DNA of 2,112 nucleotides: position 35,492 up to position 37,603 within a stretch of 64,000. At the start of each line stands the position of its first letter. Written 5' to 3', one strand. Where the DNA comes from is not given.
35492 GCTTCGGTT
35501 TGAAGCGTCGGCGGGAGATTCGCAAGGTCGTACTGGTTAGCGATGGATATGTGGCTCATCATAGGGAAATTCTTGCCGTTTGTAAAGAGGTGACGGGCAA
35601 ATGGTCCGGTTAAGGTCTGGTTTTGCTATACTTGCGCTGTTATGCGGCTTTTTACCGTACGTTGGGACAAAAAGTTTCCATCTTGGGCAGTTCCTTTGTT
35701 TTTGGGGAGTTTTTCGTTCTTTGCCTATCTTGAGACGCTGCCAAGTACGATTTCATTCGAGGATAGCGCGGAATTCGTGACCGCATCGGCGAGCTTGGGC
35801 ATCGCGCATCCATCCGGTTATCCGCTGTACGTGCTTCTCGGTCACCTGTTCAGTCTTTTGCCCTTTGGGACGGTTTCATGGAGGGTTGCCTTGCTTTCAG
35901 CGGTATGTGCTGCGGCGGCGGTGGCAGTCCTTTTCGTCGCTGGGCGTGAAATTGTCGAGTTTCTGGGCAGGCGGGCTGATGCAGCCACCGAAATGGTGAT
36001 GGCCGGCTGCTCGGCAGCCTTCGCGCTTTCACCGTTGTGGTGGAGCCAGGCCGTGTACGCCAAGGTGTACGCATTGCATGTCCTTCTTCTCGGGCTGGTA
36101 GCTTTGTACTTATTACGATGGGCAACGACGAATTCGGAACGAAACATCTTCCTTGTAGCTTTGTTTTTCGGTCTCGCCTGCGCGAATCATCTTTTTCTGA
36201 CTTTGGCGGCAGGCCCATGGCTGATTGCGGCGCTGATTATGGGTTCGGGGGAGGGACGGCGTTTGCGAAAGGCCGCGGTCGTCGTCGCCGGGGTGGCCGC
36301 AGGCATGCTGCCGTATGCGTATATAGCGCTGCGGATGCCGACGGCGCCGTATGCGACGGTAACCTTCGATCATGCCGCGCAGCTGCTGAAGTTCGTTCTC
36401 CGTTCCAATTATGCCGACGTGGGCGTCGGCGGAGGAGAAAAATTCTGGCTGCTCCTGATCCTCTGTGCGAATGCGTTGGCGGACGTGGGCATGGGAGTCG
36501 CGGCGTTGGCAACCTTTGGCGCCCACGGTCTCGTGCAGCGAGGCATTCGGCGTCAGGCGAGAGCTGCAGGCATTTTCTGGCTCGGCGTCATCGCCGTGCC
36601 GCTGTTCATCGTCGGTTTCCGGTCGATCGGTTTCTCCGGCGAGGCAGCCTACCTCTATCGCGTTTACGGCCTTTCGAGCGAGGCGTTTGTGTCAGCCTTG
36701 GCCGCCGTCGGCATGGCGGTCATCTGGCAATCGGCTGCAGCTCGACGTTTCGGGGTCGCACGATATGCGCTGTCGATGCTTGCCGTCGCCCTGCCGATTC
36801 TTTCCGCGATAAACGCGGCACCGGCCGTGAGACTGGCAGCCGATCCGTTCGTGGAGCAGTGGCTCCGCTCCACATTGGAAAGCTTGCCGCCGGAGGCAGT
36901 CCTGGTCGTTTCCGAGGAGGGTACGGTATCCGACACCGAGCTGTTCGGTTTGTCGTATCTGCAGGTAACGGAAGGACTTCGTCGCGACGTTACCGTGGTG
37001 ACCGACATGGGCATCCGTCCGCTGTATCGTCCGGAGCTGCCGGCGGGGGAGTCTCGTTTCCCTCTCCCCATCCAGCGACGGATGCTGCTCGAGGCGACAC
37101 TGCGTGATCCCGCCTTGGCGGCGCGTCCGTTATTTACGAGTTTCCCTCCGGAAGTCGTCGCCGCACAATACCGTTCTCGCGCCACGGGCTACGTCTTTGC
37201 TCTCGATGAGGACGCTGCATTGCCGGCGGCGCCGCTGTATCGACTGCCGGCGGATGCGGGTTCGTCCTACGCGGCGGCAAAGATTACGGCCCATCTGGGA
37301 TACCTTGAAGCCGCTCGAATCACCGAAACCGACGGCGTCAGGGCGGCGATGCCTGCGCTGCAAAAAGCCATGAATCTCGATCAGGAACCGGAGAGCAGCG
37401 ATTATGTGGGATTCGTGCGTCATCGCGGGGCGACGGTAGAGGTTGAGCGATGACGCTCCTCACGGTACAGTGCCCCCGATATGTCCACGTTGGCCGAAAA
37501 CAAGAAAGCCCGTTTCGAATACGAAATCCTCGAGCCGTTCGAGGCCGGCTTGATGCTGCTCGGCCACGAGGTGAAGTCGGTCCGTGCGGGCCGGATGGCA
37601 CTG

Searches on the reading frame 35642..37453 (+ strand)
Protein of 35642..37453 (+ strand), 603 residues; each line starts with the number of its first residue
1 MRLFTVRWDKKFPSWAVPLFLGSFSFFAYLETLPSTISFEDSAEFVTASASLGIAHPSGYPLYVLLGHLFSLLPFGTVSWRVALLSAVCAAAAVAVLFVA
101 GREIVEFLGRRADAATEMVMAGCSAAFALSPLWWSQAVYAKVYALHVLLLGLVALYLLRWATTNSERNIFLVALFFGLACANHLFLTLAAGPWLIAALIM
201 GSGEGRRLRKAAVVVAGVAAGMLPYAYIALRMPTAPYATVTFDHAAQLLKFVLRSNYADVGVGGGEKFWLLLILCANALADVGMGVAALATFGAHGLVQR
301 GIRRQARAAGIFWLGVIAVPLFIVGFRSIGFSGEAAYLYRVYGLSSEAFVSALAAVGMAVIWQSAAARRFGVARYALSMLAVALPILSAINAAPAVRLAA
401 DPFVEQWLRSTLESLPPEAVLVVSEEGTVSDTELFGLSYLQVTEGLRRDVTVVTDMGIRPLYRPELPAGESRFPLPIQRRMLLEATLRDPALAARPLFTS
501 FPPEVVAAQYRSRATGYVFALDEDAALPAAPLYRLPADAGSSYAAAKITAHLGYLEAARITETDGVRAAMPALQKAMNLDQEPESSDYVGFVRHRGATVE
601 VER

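Call 51: search_protein_families(library=pfam, proteins=[window:35642-37453:+], max_evalue=0.001)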
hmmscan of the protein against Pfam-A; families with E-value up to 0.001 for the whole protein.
window:35642-37453:+ (603 aa): 1 family
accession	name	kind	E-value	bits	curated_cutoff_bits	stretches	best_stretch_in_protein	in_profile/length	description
PF11028.14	TMEM260-like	-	8.2e-32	110.9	24.2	1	41-199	1-171/179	Protein O-mannosyl-transferase TMEM260-like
